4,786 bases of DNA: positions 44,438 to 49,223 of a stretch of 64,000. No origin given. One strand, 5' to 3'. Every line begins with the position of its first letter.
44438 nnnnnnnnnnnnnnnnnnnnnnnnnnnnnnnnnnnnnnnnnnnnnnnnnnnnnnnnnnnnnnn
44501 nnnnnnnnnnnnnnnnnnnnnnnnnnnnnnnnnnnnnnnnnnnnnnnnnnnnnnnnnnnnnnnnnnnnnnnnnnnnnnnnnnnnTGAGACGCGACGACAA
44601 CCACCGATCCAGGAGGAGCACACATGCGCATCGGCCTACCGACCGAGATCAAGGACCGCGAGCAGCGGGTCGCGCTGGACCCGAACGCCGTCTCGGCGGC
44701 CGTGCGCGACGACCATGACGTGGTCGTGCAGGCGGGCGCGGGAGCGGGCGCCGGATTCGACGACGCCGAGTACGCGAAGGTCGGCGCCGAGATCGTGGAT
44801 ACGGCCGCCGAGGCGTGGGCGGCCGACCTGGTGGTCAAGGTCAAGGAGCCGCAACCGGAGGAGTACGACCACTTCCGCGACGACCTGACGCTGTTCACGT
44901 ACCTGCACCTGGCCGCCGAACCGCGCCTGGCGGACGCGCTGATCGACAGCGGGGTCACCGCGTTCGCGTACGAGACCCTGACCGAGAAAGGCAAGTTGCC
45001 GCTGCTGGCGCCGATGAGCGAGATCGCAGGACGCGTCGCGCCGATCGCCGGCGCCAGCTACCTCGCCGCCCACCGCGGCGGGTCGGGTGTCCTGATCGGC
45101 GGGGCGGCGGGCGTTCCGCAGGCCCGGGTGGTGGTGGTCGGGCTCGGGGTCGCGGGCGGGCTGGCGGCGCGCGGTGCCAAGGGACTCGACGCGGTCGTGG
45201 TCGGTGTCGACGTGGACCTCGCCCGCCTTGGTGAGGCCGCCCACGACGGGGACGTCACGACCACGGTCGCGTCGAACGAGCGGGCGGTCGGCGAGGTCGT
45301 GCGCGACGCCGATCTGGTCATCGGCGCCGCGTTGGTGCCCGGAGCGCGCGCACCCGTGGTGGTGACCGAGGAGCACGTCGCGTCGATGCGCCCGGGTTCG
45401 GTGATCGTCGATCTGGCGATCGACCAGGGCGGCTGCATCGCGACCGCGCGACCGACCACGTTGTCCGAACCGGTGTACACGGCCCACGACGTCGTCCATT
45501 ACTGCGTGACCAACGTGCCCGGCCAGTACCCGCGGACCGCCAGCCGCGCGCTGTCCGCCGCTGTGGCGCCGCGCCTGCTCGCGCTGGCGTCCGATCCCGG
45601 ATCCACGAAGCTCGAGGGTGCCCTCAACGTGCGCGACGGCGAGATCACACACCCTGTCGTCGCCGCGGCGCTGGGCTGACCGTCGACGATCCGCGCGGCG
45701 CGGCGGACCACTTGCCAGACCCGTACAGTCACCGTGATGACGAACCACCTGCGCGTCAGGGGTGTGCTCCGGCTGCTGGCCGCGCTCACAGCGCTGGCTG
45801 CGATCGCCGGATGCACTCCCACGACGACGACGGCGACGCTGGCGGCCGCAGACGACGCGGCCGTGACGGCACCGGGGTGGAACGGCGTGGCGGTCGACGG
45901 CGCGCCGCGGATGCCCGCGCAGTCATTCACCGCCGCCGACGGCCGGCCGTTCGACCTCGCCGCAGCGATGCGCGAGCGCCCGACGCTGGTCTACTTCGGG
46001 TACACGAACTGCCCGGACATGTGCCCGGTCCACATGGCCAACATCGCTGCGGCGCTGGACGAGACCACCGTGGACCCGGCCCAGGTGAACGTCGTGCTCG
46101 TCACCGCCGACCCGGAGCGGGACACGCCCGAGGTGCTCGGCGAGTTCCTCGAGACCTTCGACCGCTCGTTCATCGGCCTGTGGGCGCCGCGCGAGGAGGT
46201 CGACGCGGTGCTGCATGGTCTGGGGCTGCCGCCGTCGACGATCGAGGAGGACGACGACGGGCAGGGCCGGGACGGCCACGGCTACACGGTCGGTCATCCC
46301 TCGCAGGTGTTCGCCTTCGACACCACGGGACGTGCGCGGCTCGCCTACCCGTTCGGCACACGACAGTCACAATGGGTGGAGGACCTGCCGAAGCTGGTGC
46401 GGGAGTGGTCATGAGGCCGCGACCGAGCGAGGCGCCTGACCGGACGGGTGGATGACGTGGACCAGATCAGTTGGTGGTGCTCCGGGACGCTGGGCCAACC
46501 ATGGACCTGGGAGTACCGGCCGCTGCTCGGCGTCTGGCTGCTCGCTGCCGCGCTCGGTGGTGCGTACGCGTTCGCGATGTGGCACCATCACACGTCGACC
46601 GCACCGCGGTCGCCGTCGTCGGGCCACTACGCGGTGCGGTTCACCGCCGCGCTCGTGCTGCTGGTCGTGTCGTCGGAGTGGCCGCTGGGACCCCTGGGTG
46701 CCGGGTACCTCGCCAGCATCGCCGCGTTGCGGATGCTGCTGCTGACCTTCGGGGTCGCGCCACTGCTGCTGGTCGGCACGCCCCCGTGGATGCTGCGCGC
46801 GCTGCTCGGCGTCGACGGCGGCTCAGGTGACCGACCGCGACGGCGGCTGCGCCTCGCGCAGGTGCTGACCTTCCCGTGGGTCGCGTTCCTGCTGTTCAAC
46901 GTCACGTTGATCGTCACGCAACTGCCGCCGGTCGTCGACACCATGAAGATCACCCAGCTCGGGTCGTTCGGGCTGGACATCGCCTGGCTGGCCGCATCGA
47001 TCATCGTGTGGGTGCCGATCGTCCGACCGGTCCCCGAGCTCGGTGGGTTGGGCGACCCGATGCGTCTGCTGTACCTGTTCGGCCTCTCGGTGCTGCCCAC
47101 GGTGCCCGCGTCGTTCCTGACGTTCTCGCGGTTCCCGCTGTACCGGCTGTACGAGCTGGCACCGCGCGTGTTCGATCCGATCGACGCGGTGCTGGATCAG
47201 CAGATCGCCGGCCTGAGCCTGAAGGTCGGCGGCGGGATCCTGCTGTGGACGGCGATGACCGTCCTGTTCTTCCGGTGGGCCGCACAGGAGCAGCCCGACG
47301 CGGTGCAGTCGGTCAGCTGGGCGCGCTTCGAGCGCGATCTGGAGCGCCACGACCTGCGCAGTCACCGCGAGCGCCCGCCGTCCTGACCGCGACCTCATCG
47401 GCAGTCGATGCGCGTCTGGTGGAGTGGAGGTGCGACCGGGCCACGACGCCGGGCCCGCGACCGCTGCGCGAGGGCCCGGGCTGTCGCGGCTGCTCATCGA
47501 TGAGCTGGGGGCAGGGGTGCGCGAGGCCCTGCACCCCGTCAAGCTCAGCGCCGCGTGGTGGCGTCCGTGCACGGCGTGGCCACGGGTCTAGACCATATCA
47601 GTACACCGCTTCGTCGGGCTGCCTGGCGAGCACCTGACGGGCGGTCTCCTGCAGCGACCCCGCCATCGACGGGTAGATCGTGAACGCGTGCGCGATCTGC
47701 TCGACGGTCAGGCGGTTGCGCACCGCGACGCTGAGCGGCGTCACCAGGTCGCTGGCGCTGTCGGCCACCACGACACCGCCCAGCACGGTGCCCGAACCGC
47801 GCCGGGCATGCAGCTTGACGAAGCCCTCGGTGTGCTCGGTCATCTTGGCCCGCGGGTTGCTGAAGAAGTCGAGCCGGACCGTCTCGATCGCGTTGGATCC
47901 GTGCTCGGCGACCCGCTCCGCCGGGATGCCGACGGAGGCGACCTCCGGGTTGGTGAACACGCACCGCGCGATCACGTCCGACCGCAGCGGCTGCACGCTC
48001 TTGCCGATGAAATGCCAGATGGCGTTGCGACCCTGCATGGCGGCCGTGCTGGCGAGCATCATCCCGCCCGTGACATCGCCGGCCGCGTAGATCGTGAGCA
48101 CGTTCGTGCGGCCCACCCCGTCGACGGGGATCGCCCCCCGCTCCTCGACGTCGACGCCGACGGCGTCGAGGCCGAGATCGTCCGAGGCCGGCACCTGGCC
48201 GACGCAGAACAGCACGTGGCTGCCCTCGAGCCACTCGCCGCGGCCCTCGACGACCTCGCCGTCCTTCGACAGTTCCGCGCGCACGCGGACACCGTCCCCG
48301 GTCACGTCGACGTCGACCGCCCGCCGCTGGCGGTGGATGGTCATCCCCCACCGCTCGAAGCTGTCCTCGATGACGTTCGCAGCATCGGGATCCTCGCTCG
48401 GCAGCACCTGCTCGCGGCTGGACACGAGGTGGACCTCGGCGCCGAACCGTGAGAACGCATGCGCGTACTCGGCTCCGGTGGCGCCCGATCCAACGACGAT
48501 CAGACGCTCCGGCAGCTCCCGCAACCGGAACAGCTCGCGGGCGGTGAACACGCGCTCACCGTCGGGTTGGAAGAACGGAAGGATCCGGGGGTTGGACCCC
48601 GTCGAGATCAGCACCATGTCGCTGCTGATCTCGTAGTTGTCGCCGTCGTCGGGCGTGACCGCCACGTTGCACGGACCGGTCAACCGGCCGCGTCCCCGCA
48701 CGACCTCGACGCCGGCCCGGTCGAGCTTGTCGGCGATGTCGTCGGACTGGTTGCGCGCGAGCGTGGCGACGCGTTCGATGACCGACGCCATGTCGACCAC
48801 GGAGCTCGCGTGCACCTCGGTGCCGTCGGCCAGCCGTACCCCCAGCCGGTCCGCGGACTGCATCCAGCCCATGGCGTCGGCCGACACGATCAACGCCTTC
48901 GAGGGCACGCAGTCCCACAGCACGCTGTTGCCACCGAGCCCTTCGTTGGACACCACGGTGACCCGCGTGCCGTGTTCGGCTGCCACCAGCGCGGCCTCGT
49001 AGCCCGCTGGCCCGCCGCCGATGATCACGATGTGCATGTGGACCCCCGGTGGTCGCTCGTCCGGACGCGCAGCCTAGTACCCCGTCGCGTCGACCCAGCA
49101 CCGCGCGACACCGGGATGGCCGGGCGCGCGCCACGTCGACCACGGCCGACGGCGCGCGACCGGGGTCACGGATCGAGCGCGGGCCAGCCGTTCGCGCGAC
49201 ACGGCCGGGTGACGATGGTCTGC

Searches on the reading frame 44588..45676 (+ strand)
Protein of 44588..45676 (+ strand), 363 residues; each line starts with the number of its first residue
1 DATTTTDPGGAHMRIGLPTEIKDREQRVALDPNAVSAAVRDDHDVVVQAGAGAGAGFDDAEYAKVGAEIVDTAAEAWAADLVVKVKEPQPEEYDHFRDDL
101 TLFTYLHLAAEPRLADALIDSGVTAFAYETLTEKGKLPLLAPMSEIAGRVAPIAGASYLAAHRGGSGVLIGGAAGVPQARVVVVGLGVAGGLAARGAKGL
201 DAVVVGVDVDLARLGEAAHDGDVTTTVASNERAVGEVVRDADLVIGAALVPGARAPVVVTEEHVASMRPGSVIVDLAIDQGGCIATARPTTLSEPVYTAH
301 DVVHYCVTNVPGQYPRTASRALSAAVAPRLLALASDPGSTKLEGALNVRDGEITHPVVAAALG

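Call 11: search_protein_families(library=pfam, proteins=[window:44588-45676:+], max_evalue=0.0001)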
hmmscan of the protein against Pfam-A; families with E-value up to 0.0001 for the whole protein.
window:44588-45676:+ (363 aa): 2 families
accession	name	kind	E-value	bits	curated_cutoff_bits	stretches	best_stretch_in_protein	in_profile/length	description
PF01262.27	AlaDh_PNT_C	-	2.7e-63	213.7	23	1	151-355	1-213/214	Alanine dehydrogenase/PNT, C-terminal domain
PF05222.21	AlaDh_PNT_N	-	5.6e-46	156.6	30.4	1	16-147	1-136/136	Alanine dehydrogenase/PNT, N-terminal domain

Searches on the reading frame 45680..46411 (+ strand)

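Call 12: search_protein_families(library=pfam, proteins=[window:45680-46411:+], max_evalue=0.0001)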
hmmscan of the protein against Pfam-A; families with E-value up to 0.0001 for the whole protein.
window:45680-46411:+ (244 aa): 1 family
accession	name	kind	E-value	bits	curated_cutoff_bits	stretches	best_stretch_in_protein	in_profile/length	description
PF02630.20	SCO1-SenC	-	1.8e-27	96.4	22.8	1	83-218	6-133/134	SCO1/SenC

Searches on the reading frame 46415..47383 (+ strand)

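Call 12: search_protein_families(library=pfam, proteins=[window:46415-47383:+], max_evalue=0.0001)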
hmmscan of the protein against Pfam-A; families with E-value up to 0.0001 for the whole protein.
window:46415-47383:+ (323 aa): 1 family
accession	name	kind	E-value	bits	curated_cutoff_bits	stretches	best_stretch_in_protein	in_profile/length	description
PF09678.15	Caa3_CtaG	-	1.6e-33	116.5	27.7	1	50-290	2-236/237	Cytochrome c oxidase caa3 assembly factor (Caa3_CtaG)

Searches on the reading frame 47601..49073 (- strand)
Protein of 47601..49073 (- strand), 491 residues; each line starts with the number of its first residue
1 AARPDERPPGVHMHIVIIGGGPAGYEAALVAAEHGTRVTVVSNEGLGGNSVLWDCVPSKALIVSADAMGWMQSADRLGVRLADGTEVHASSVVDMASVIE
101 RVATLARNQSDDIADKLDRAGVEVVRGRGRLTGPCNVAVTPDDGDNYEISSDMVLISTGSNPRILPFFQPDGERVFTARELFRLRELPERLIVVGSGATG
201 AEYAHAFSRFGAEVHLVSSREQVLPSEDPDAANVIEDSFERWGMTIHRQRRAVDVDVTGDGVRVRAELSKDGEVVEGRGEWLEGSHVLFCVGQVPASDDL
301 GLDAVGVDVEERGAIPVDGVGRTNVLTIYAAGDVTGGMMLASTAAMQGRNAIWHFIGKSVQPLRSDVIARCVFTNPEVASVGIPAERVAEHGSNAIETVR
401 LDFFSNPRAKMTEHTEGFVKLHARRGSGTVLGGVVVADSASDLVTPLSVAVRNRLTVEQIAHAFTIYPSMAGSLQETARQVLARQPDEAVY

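Call 12: search_protein_families(library=pfam, proteins=[window:47601-49073:-], max_evalue=0.0001)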
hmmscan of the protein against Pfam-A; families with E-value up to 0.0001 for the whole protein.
window:47601-49073:- (491 aa): 14 families
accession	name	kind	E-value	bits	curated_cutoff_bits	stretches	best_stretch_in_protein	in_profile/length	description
PF07992.20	Pyr_redox_2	-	1.3e-56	192.6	26.1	1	13-348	1-291/291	Pyridine nucleotide-disulphide oxidoreductase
PF02852.28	Pyr_redox_dim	-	2.6e-25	89.2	25.3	1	368-477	1-109/110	Pyridine nucleotide-disulphide oxidoreductase, dimerisation domain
PF00070.33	Pyr_redox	-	3.4e-24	85.6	22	1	190-265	1-78/82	Pyridine nucleotide-disulphide oxidoreductase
PF01134.28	GIDA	-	6.9e-11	42.3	22.1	1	15-160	2-150/391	Glucose inhibited division protein A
PF13738.12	Pyr_redox_3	-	9.1e-09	35.4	30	0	148-267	122-250/305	Pyridine nucleotide-disulphide oxidoreductase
PF12831.13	FAD_oxidored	-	8.3e-08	32.4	27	1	15-50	2-38/416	FAD dependent oxidoreductase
PF13241.12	NAD_binding_7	-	1.7e-07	32.2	22.1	0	13-44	8-39/104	Putative NAD(P)-binding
PF13434.12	Lys_Orn_oxgnase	-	3.9e-07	30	21.3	1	136-234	133-236/339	L-lysine 6-monooxygenase/L-ornithine 5-monooxygenase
PF00890.30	FAD_binding_2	-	8.8e-07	28.9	20.4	1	15-51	2-39/414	FAD binding domain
PF01494.25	FAD_binding_3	-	2.4e-06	27.5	22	0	14-72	3-54/349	FAD binding domain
PF13450.12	NAD_binding_8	-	2.5e-06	28.1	21.9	0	17-50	1-35/68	NAD(P)-binding Rossmann-like domain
PF03486.20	HI0933_like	-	7.9e-06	25.9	50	0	14-44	2-32/244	HI0933-like protein Rossmann domain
PF01262.27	AlaDh_PNT_C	-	2.6e-05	24.2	23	0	13-41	29-57/214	Alanine dehydrogenase/PNT, C-terminal domain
PF02737.24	3HCDH_N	-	4.2e-05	24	22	0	192-243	3-54/180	3-hydroxyacyl-CoA dehydrogenase, NAD binding domain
